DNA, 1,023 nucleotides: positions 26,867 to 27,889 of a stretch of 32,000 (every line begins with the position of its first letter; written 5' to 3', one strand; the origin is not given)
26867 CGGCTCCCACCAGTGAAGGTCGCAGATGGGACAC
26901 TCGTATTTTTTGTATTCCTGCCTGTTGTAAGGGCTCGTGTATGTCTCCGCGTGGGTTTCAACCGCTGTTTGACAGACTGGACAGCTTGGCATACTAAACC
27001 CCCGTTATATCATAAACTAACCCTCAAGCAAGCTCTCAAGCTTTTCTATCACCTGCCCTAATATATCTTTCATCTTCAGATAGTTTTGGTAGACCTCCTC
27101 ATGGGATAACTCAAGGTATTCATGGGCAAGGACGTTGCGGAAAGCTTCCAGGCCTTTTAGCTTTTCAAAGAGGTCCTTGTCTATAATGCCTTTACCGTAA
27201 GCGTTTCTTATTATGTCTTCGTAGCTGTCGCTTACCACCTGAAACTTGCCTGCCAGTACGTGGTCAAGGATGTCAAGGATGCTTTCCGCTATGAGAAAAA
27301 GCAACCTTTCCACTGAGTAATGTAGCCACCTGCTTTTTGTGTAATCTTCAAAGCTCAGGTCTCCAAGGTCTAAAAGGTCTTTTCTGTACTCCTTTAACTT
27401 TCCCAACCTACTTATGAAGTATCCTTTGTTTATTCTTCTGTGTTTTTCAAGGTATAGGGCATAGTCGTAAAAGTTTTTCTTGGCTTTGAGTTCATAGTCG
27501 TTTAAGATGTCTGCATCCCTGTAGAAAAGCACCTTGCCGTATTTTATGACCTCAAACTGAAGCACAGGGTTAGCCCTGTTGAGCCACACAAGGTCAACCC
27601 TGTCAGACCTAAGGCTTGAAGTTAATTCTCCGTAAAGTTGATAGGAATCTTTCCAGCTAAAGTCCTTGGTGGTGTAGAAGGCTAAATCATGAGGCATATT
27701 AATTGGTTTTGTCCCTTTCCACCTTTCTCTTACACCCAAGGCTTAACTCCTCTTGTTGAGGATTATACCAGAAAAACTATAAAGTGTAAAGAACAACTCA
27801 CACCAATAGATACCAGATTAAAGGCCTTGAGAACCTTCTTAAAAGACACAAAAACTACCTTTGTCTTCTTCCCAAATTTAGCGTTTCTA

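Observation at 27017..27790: MntA-HepT collapsed into one polypeptide: degenerate nucleotidyltransferase half fused to an intact-looking HEPN RNase half, with its own strong promoter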

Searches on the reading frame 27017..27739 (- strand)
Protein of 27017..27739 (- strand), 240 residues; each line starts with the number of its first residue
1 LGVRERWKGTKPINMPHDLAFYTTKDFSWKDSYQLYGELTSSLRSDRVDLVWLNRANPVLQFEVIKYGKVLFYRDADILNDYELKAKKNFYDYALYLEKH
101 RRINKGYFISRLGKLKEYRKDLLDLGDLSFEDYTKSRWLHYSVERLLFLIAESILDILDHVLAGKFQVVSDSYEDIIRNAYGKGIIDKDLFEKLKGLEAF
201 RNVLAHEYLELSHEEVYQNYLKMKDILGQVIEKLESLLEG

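Call 6: search_protein_families(library=pfam, proteins=[window:27017-27739:-], max_evalue=0.01)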
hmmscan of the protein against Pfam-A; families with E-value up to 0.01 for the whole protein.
window:27017-27739:- (240 aa): 3 families
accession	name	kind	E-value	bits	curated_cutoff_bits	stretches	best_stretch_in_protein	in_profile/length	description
PF01934.22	HepT-like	-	3.2e-20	72.4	23.5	1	116-219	2-105/120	Ribonuclease HepT-like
PF18765.7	Polbeta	-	3.2e-08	34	26.9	1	18-76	34-92/93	Polymerase beta, Nucleotidyltransferase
PF20797.2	HepT-like_2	-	0.0005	20.6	27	1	183-236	51-105/110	HepT-like protein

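Call 7: search_protein_families(library=ncbifam, proteins=[window:27017-27739:-], max_evalue=0.01)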
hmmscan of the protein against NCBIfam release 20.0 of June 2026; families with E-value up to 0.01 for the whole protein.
window:27017-27739:- (240 aa): 3 families
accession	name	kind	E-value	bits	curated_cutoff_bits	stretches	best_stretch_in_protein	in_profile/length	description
NF047751.1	HepT_toxin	equivalog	7.2e-19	67.8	60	1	113-219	3-109/120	type VII toxin-antitoxin system HepT family RNase toxin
NF047752.1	MntA_antitoxin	equivalog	4.5e-12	45.8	60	1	18-92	28-101/106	type VII toxin-antitoxin system MntA family adenylyltransferase antitoxin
TIGR01987.1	HI0074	subfamily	0.0058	16.7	55.8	1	114-220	1-107/123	HI0074 family nucleotidyltransferase substrate-binding subunit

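Call 8: find_homologous_proteins(query=window:27017-27739:-, max_evalue=0.00001)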
Query window:27017-27739:- (240 aa): 39 proteins with E <= 0.00001 among 499 candidates.
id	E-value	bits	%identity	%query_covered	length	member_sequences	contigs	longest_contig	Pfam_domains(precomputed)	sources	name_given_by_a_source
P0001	1.4e-153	528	100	100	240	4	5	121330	PF18765.8,PF01934.23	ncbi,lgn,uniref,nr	ncbi:type VII toxin-antitoxin system HepT family RNase toxin [Thermodesulfobacterium commune]|uniref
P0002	1.4e-122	426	89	90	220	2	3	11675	PF18765.8,PF01934.23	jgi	jgi:uncharacterized protein YutE (UPF0331/DUF86 family)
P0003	2.9e-65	238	47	99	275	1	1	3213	PF18765.8,PF01934.23,PF01909.30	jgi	-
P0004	4.0e-52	195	84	47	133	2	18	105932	PF01934.23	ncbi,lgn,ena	-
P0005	1.0e-51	194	38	93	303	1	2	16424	PF18765.8,PF01934.23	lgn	-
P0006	1.7e-48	184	59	44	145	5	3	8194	PF18765.8,PF01909.30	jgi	-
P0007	8.7e-41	158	57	56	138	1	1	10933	PF01934.23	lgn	-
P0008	1.8e-40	157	58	56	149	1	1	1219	PF01934.23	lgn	-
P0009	2.8e-40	157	58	53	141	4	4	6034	PF01934.23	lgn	-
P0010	5.4e-40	156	59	54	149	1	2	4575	PF09659.17,PF01934.23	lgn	-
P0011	1.1e-39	155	57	56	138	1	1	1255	PF01934.23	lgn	-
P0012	1.6e-39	154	55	57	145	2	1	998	PF01934.23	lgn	-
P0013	4.2e-38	150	56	56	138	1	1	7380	PF09659.17,PF01934.23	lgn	-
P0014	8.8e-38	149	52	57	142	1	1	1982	PF01934.23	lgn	-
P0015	2.2e-37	147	55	55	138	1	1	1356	PF09659.17,PF01934.23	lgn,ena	-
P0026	6.3e-31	126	67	35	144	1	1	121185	PF18765.8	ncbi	-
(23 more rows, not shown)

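Call 11: find_encoding_contigs(protein=P0002, flank=6000, max_places=4)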
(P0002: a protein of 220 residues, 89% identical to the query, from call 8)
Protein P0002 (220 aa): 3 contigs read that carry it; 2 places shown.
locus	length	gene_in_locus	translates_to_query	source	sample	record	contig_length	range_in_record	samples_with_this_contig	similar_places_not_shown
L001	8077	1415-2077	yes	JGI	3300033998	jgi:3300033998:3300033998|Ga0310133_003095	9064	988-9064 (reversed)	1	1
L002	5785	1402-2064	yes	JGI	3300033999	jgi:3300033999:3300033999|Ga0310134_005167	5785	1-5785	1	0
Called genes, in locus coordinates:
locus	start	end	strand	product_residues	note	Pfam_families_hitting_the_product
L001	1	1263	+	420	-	?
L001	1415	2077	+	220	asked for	PF18765:Polbeta (weak), PF01934:HepT-like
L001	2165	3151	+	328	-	PF13489:Methyltransf_23, PF02353:CMAS (weak), PF08003:Methyltransf_9 (faint), PF08241:Methyltransf_11, PF08242:Methyltransf_12, PF13649:Methyltransf_25, PF13847:Methyltransf_31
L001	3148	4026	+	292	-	PF00483:NTP_transferase, PF12804:NTP_transf_3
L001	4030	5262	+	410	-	PF01266:DAO, PF07992:Pyr_redox_2 (faint)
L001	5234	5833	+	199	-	PF00908:dTDP_sugar_isom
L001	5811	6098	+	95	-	PF01370:Epimerase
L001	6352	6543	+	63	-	PF01943:Polysacc_synt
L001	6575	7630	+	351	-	PF01943:Polysacc_synt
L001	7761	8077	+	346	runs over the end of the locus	PF00535:Glycos_transf_2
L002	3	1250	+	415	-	?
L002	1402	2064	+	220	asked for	PF18765:Polbeta (weak), PF01934:HepT-like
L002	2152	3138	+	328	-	PF13489:Methyltransf_23, PF02353:CMAS (weak), PF08003:Methyltransf_9 (faint), PF08241:Methyltransf_11, PF08242:Methyltransf_12, PF13649:Methyltransf_25, PF13847:Methyltransf_31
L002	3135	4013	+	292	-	PF00483:NTP_transferase, PF12804:NTP_transf_3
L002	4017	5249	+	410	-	PF01266:DAO, PF07992:Pyr_redox_2 (faint)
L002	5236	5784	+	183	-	?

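Call 12: find_encoding_contigs(protein=P0006, flank=5000, max_places=4)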
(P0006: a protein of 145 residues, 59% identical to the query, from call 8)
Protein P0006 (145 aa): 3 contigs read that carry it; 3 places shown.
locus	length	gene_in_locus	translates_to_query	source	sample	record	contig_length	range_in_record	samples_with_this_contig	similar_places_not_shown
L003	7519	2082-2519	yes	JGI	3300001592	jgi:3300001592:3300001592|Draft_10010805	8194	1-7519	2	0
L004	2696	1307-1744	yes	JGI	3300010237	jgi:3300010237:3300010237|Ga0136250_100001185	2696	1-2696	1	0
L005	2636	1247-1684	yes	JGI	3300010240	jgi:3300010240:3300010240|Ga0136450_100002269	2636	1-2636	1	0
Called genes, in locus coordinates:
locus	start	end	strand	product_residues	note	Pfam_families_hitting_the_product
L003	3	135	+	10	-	?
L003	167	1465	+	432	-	PF03023:MurJ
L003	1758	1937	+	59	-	-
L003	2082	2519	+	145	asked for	PF01909:NTP_transf_2, PF18765:Polbeta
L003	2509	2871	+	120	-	PF01934:HepT-like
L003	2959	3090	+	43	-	-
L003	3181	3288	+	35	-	PF13489:Methyltransf_23 (weak)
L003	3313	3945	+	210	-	PF13489:Methyltransf_23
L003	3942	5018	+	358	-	PF01075:Glyco_transf_9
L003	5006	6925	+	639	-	PF13522:GATase_6, PF13537:GATase_7, PF00733:Asn_synthase, PF06508:QueC (weak)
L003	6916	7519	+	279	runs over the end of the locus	PF13489:Methyltransf_23, PF06325:PrmA, PF13847:Methyltransf_31, PF08241:Methyltransf_11, PF08242:Methyltransf_12, PF13649:Methyltransf_25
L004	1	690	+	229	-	?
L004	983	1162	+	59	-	-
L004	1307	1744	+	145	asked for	PF01909:NTP_transf_2, PF18765:Polbeta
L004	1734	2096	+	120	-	PF01934:HepT-like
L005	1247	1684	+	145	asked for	PF01909:NTP_transf_2, PF18765:Polbeta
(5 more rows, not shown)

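Call 18: search_protein_representatives(protein=window:27017-27739:-)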
Query: 240 residues. Proteins with E-value up to 0.001 (for the whole library): 857; up to 1e-10: 80; up to 1e-30: 6. The best 150 are listed.
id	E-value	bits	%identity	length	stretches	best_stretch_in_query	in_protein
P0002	4.4e-123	426.1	89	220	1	1-216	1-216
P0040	1.8e-66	240.8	49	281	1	8-238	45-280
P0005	3.2e-52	194.1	44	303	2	17-235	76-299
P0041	7.0e-42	160.3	41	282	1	17-235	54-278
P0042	1.8e-34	136.0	52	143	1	106-235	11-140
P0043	9.8e-32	127.1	61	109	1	105-208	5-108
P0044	2.1e-30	122.7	64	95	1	18-102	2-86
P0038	1.6e-26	110.1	79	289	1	105-175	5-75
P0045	1.7e-26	109.9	38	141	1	109-238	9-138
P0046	2.4e-26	109.5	54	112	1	19-125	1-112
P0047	5.9e-26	108.2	48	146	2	13-102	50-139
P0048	9.1e-26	107.5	48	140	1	110-239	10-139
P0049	3.1e-25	105.8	52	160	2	12-102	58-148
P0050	4.2e-25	105.4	48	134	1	129-237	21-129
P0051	1.8e-24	103.3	56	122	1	17-106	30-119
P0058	1.4e-20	90.6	32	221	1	42-236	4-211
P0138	1.7e-09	54.3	28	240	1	35-233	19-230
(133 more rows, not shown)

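Call 20: find_related_loci(query=window:27017-27739:-, collection=genome_contigs, flank=6000)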
Query window:27017-27739:- (240 aa) in genome_contigs; peptide patterns used: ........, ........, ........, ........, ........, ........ (x = any residue, [..] = any of these).
211 stretches matched a pattern; 6 encode a relative of the query (tblastn E <= 1e-3); 6 distinct loci.
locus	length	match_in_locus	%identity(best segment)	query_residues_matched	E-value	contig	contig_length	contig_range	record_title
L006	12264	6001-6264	34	10-103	2e-7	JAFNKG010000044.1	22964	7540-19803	MAG: Methanophagales archaeon isolate CR_Bin_179 NODE_65_length_22964_cov_34.063661, whole genome shotgun sequence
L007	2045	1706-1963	37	10-103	9e-7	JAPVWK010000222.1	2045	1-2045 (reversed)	MAG: Methanophagales archaeon isolate HMR2_5 HMR2_5_000000000222, whole genome shotgun sequence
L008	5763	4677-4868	38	41-103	2e-6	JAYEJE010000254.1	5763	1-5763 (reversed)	MAG: Methanobacteriota archaeon isolate MAG172 MAG172_254, whole genome shotgun sequence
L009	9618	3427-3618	38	41-103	2e-6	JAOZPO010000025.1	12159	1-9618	MAG: Halobacteria archaeon isolate GMC4.metabat2.234 GMC4_7067_length_12159_cov_6.479180, whole genome shotgun sequence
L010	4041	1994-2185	38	41-103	4e-6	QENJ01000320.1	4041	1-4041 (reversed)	Candidatus Methanophagaceae archaeon isolate CONS3730H04p2b1 Ga0123297_1236, whole genome shotgun sequence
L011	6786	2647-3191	49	41-228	2e-9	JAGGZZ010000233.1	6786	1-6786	MAG: Methanophagales archaeon isolate AUK217 PB_MBMC_171_c_000000000179, whole genome shotgun sequence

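Call 21: find_encoding_contigs(protein=P0001, flank=3000, max_places=6)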
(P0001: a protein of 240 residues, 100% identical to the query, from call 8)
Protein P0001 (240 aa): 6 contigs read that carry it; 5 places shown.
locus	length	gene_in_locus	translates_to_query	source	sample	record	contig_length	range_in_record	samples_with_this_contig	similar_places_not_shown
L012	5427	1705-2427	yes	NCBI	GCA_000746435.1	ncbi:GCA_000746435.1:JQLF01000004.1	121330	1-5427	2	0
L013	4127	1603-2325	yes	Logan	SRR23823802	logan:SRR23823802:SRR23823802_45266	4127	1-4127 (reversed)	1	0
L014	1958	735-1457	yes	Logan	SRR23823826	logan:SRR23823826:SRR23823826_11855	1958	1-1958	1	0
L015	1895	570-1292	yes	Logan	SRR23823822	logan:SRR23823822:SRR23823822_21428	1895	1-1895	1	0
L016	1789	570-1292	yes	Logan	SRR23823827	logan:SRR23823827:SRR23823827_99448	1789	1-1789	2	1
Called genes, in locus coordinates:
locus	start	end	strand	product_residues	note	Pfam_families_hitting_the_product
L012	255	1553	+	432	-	PF03023:MurJ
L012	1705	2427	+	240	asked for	PF18765:Polbeta, PF01934:HepT-like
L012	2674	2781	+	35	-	PF13489:Methyltransf_23 (weak)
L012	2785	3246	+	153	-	PF08242:Methyltransf_12 (weak), PF13489:Methyltransf_23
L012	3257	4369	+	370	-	PF02350:Epimerase_2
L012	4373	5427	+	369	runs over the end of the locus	-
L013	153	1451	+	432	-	PF03023:MurJ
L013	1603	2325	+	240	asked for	PF18765:Polbeta, PF01934:HepT-like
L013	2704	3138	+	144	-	PF08242:Methyltransf_12 (weak), PF13489:Methyltransf_23, PF13847:Methyltransf_31 (faint)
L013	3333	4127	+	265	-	?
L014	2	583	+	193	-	?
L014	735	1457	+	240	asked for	PF18765:Polbeta, PF01934:HepT-like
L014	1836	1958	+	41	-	?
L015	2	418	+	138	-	?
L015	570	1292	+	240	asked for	PF18765:Polbeta, PF01934:HepT-like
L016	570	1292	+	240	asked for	PF18765:Polbeta, PF01934:HepT-like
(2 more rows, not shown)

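Call 30: search_solved_structures(query=window:27017-27739:-, max_evalue=0.01, show_alignments=3)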
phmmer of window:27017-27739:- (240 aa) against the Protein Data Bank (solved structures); distinct sequences matched with E-value up to 0.01: 4.
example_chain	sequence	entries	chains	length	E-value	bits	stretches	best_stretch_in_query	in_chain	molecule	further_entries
7ae9_A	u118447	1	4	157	0.0001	25.5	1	110-218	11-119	HEPN toxin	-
7ae6_A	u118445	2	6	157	0.00014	25.1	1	110-218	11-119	HEPN toxin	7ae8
7ae2_A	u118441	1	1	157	0.0016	21.6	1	110-217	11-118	HEPN toxin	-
1ylm_A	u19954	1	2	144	0.0075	19.4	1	139-228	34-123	hypothetical protein BSU32300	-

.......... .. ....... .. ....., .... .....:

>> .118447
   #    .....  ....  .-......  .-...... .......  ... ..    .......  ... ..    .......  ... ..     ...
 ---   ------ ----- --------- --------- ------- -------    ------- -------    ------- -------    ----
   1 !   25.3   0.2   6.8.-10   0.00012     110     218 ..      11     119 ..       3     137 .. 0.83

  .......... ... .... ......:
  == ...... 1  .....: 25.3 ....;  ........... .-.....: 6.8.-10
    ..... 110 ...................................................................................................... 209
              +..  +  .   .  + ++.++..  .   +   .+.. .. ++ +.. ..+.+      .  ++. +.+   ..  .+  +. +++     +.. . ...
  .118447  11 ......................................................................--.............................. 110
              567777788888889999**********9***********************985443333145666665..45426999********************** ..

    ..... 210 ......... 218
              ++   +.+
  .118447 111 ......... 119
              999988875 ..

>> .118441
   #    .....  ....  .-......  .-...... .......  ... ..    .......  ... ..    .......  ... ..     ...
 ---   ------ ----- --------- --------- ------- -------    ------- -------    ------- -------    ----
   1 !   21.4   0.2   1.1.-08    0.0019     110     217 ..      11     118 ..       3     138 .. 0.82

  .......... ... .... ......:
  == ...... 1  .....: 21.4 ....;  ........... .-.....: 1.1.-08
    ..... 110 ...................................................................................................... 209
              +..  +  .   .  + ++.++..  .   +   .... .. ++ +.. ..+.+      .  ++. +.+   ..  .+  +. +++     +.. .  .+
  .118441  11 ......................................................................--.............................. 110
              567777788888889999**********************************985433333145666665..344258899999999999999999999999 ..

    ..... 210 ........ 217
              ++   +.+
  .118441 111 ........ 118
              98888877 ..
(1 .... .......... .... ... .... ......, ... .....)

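Call 32: list_cluster_members(proteins=[P0001, P0002, P0004, P0006, P0026])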
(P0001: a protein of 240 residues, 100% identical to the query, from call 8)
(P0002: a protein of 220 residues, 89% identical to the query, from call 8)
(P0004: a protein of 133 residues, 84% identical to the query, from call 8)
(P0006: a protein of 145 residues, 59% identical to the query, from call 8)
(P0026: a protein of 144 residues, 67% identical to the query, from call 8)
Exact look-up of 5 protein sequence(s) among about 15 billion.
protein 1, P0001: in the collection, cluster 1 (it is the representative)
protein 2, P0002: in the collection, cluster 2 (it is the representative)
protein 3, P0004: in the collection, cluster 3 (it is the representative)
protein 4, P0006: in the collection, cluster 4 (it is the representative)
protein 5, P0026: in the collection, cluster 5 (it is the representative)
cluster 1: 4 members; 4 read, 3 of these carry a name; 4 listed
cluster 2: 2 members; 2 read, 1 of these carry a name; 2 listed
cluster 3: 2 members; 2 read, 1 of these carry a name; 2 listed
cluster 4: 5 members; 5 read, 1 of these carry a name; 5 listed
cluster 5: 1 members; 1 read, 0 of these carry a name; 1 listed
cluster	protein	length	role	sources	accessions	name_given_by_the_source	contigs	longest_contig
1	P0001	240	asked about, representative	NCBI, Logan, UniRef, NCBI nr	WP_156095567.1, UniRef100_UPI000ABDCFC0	type VII toxin-antitoxin system HepT family RNase toxin [Thermodesulfobacterium commune] | type VII toxin-antitoxin system HepT family RNase toxin n=2 Tax=Thermodesulfobacterium ... | HepT-like ribonuclease domain-containing protein [Thermodesulfobacterium commune]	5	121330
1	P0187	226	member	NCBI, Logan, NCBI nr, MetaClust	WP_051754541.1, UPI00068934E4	type VII toxin-antitoxin system HepT family RNase toxin [Thermodesulfobacterium commune] | HepT-like ribonuclease domain-containing protein [Thermodesulfobacterium commune] | status=active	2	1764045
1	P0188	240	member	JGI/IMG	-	uncharacterized protein YutE (UPF0331/DUF86 family)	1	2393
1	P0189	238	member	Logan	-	-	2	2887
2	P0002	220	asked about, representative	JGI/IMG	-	uncharacterized protein YutE (UPF0331/DUF86 family)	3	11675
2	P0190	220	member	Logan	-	-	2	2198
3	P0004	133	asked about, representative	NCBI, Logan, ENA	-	-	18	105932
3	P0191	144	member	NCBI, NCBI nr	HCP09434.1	MAG TPA: DUF86 domain-containing protein [Thermodesulfobacterium commune] | DUF86 domain-containing protein [Thermodesulfobacterium commune]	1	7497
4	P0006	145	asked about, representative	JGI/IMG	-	-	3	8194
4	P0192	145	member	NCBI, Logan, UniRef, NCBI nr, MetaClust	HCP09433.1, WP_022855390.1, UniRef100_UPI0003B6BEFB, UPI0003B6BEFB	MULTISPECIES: type VII toxin-antitoxin system MntA family adenylyltransferase antitoxin ... | type VII toxin-antitoxin system MntA family adenylyltransferase antitoxin n=1 ... | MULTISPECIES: nucleotidyltransferase domain-containing protein [Thermodesulfobacterium]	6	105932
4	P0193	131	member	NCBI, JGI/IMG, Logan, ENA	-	-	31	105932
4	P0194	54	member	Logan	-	-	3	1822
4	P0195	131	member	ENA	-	-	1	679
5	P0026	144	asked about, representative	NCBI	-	-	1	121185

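Call 36: find_encoding_contigs(protein=P0189, flank=3000, max_places=4)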
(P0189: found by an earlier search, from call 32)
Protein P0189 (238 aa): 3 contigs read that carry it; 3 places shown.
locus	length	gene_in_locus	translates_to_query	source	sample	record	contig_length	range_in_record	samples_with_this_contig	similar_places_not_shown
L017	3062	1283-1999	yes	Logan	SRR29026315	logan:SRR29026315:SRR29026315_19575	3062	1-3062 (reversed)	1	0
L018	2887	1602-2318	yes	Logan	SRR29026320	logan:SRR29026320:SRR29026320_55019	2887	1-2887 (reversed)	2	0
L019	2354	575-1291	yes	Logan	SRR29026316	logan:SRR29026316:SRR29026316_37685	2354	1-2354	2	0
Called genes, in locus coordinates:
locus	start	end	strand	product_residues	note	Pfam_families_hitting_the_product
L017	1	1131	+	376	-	?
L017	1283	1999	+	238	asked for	PF18765:Polbeta (weak), PF01934:HepT-like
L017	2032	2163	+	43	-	-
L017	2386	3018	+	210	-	PF08242:Methyltransf_12 (weak), PF13489:Methyltransf_23, PF13847:Methyltransf_31 (faint)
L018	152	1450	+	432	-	PF03023:MurJ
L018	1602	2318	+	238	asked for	PF18765:Polbeta (weak), PF01934:HepT-like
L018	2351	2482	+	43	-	-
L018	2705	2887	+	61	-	?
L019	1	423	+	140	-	?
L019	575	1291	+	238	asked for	PF18765:Polbeta (weak), PF01934:HepT-like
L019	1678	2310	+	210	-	PF08242:Methyltransf_12 (weak), PF13489:Methyltransf_23, PF13847:Methyltransf_31 (faint)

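Call 41: predict_structure(alignment_id=A2)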
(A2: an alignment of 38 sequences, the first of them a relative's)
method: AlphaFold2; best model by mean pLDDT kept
length: 240 residues; sequences in the alignment: 38
mean_pLDDT: 72.9   pTM: 0.59
mean pLDDT of the five models: 72.9, 71.0, 70.9, 70.6, 69.0
residues with pLDDT >= 90: 95; 70-90: 37; 50-70: 58; < 50: 50
segments of 3 or more residues with pLDDT < 50: 1-22, 47-74
pLDDT, mean of each block of 10 residues (from residue 1): 34 39 57 66 54 38 36 50 59 61 78 97 94 91 94 94 85 89 96 90 73 90 95 90
secondary structure, 60 per line:
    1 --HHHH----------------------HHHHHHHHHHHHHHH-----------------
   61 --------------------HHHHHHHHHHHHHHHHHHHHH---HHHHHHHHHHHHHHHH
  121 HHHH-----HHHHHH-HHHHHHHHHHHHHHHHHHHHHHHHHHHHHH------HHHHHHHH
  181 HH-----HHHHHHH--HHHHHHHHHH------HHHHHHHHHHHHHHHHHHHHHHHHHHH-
elements in order: H3-6 H29-43 H81-101 H105-124 H130-135 H137-166 H173-182 H188-194 H197-206 H213-239

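Call 46: find_encoding_contigs(protein=P0138, flank=1500, max_places=3)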
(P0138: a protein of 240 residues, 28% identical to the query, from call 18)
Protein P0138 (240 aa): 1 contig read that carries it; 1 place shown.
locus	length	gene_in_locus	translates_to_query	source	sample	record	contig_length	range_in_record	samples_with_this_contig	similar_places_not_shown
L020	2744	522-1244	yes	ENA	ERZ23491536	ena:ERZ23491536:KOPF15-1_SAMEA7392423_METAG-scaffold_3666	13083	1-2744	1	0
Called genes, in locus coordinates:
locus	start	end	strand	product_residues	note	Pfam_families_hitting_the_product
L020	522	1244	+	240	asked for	PF01934:HepT-like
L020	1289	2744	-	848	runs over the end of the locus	PF02518:HATPase_c, PF00204:DNA_gyraseB, PF01751:Toprim, PF00986:DNA_gyraseB_C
